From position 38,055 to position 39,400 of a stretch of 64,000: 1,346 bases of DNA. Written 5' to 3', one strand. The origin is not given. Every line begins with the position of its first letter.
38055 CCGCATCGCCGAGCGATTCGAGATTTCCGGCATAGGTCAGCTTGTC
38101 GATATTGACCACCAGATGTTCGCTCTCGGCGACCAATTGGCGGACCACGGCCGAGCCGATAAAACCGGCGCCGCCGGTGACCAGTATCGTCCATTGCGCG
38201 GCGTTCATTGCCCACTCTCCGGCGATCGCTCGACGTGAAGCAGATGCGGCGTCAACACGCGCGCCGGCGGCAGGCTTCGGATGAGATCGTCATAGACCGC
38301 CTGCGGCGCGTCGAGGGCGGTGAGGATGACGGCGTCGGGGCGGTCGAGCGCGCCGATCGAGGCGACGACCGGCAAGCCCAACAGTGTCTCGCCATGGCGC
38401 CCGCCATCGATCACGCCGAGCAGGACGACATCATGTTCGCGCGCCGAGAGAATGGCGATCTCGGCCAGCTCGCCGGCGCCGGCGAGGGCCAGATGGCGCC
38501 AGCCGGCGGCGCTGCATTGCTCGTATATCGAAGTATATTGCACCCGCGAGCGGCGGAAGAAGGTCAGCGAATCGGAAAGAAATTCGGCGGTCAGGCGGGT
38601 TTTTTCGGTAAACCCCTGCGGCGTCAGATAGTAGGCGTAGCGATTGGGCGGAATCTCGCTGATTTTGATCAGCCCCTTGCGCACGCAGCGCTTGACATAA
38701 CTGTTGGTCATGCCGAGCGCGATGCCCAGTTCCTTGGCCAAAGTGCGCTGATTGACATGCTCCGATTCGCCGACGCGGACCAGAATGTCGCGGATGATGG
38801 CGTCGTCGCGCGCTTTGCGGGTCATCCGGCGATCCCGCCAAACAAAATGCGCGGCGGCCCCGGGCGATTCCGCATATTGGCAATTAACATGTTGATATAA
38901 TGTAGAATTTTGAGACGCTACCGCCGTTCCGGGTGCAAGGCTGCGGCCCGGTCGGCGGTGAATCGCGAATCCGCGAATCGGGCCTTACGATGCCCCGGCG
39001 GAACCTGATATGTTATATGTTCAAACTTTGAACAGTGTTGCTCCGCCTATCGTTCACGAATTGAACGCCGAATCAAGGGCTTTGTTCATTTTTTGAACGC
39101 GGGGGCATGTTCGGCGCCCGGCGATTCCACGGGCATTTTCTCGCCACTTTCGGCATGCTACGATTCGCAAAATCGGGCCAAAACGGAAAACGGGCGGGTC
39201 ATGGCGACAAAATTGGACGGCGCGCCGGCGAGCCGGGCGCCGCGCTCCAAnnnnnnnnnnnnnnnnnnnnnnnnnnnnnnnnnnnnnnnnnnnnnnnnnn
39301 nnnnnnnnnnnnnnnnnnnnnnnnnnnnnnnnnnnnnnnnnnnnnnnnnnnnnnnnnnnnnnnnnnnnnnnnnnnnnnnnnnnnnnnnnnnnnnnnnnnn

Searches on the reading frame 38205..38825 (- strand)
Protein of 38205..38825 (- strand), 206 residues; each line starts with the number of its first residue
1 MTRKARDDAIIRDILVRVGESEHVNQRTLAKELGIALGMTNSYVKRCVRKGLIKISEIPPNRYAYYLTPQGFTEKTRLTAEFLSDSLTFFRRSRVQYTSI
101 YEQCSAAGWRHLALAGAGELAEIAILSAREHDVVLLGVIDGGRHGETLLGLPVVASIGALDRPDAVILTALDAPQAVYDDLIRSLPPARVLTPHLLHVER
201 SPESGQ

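Call 25: search_protein_families(library=pfam, proteins=[window:38205-38825:-], max_evalue=0.01)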
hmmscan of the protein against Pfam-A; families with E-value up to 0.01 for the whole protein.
window:38205-38825:- (206 aa): 2 families
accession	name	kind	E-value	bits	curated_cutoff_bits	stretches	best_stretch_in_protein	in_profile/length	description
PF13412.12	HTH_24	-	2.5e-07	30.6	21.9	1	8-54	2-48/48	Winged helix-turn-helix DNA-binding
PF12802.13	MarR_2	-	0.0031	18.1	27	1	13-55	9-52/61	MarR family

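Call 43: search_protein_families(library=ncbifam, proteins=[window:38205-38825:-], max_evalue=0.001)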
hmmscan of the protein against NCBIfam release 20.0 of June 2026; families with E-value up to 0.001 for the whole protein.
window:38205-38825:- (206 aa): 1 family
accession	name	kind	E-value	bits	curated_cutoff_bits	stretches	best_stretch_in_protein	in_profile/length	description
TIGR04176.1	MarR_EPS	equivalog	1.1e-16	60.8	88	1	13-86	8-85/105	MarR family EPS-associated transcriptional regulator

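Call 44: search_solved_structures(query=window:38205-38825:-, max_evalue=1, show_alignments=1)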
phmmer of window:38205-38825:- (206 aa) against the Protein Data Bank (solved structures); distinct sequences matched with E-value up to 1: 1.
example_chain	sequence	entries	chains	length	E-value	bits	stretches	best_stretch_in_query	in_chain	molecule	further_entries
6dca_H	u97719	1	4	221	0.97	12.3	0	39-124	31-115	Fab heavy chain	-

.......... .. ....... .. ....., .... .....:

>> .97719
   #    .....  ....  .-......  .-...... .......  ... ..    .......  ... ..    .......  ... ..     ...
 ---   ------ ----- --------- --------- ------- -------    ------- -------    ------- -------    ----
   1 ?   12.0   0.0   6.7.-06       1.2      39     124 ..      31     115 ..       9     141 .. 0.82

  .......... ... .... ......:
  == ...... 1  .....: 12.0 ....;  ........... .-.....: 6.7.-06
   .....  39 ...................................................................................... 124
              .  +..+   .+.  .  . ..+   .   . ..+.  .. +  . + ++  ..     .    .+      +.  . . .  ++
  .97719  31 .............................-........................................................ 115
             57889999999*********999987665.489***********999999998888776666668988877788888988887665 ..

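Call 45: find_homologous_proteins(query=window:38205-38825:-, max_evalue=0.00001)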
Query window:38205-38825:- (206 aa): 1835 proteins with E <= 0.00001 among 2494 candidates; the best 120 are listed.
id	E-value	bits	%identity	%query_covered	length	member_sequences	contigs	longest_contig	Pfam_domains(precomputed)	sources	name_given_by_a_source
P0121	1.2e-119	415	94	99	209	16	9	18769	PF13412.13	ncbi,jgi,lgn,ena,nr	ncbi:MAG TPA: winged helix-turn-helix transcriptional regulator [Alphaproteobacteria bacterium]|jgi:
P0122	1.2e-115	402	90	99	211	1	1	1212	PF13412.13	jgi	jgi:DNA-binding MarR family transcriptional regulator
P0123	2.7e-108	378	86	100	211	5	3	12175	PF13412.13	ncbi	ncbi:MAG: winged helix-turn-helix transcriptional regulator [Alphaproteobacteria bacterium]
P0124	1.7e-106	372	83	99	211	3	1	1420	PF13412.13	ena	-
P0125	2.9e-106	371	83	99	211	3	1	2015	PF13412.13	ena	-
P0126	5.2e-106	371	85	99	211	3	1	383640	PF13412.13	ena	-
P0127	5.6e-106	370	83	100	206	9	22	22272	PF13412.13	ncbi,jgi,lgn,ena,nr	ncbi:MAG: winged helix-turn-helix transcriptional regulator [Rhodospirillaceae bacterium]|nr:winged 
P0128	3.5e-105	368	83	99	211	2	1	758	PF13412.13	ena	-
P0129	1.0e-104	366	82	99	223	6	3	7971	PF13412.13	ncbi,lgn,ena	-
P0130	1.5e-104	366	83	100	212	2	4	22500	PF13412.13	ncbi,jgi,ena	-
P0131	5.0e-104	364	82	99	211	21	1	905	PF13412.13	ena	-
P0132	7.1e-104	364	81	99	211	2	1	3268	PF13412.13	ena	-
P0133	7.8e-103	360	81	99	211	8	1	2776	PF13412.13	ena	-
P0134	9.0e-103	360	83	99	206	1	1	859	PF13412.13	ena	-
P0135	1.5e-102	359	82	99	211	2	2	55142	PF13412.13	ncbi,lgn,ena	-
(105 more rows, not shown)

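Call 50: predict_structure(alignment_id=A4)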
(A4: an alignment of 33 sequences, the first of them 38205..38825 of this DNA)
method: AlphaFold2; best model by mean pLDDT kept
length: 206 residues; sequences in the alignment: 33
mean_pLDDT: 87.4   pTM: 0.64
mean pLDDT of the five models: 87.4, 84.1, 80.2, 75.3, 72.9
residues with pLDDT >= 90: 106; 70-90: 83; 50-70: 15; < 50: 2
segments of 3 or more residues with pLDDT < 50: none
pLDDT, mean of each block of 10 residues (from residue 1): 85 84 77 85 83 74 69 80 89 96 96 96 96 96 91 94 95 94 93 93 56
secondary structure, 60 per line:
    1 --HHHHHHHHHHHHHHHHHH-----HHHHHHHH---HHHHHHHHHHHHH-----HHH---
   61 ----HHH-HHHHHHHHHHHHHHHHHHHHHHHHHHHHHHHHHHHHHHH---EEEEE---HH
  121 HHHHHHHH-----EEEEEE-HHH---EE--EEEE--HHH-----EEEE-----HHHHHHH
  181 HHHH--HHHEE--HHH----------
elements in order: H3-20 H26-33 H37-49 H69-107 E111-115 H119-128 E134-139 E151-154 E165-168 H174-184

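Call 54: fold_search(model_id=the predicted structure, library=pdb)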
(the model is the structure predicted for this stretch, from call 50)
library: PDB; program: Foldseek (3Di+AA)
matches with E <= 10: 1496; with E <= 0.001: 0
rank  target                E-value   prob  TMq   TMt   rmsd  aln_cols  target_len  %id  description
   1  8bij_A                1.2e-03  0.93  0.26  0.18  16.2       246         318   11  O-Methyltransferase Plu4894 (mutant I88M, W91L, C97Y, S142L, G146V, Y258M, L270F, S309Y) in complex with SAH (released 2023-03-08)
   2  8bii_G                1.3e-03  0.99  0.35  0.25  14.0       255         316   10  O-Methyltransferase Plu4895 (mutant H229N) in complex with SAH (released 2023-03-08)
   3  8bii_A                1.3e-03  0.99  0.35  0.25  14.3       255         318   10  O-Methyltransferase Plu4895 (mutant H229N) in complex with SAH (released 2023-03-08)
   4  8bif_D                1.5e-03  0.97  0.31  0.22  15.4       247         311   11  O-Methyltransferase Plu4892 in complex with SAH (released 2023-03-08)
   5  3wg9_C                2.2e-03  0.98  0.33  0.33  18.2       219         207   16  Crystal structure of RSP, a Rex-family repressor (released 2014-08-13)
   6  8big_A                2.8e-03  0.98  0.35  0.25  13.7       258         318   11  O-Methyltransferase Plu4895 in complex with SAH (released 2023-03-08)
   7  8bic_A                4.0e-03  0.90  0.30  0.21  15.8       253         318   13  O-Methyltransferase Plu4891 in complex with SAH (released 2023-03-08)
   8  3wg9_A                4.3e-03  0.97  0.34  0.33  19.1       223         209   15  Crystal structure of RSP, a Rex-family repressor (released 2014-08-13)
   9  3wg9_D                4.8e-03  0.97  0.34  0.34  18.7       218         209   14  Crystal structure of RSP, a Rex-family repressor (released 2014-08-13)
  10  8bid_A                6.2e-03  0.85  0.31  0.21  15.9       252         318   13  O-Methyltransferase Plu4890 (mutant H229N) in complex with SAH and AQ-270a (released 2023-03-08)
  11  3plr                  6.6e-03  0.96  0.34  0.20  19.1       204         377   11  Crystal structure of Klebsiella pneumoniae UDP-glucose 6-dehydrogenase complexed with NADH and UDP-glucose (released 2011-09-28)
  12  8bic_B                6.6e-03  0.89  0.31  0.22  15.6       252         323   12  O-Methyltransferase Plu4891 in complex with SAH (released 2023-03-08)
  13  8bif_A                7.0e-03  0.90  0.33  0.23  15.1       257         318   12  O-Methyltransferase Plu4892 in complex with SAH (released 2023-03-08)
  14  3keq_B                7.0e-03  0.87  0.31  0.31  18.0       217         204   16  Crystal structure of a Rex-family transcriptional regulatory protein from Streptococcus agalactiae complexed with NAD+ (released 2010-11-10)
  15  3wg9_B                9.6e-03  0.93  0.34  0.33  19.3       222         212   15  Crystal structure of RSP, a Rex-family repressor (released 2014-08-13)
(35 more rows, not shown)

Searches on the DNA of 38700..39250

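Call 21: search_rna_families(source=window, start=38700, end=39250, threshold=evalue, max_evalue=10, show_alignments=3)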
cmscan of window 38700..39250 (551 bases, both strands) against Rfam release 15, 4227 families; matches with E-value up to 10: 0.
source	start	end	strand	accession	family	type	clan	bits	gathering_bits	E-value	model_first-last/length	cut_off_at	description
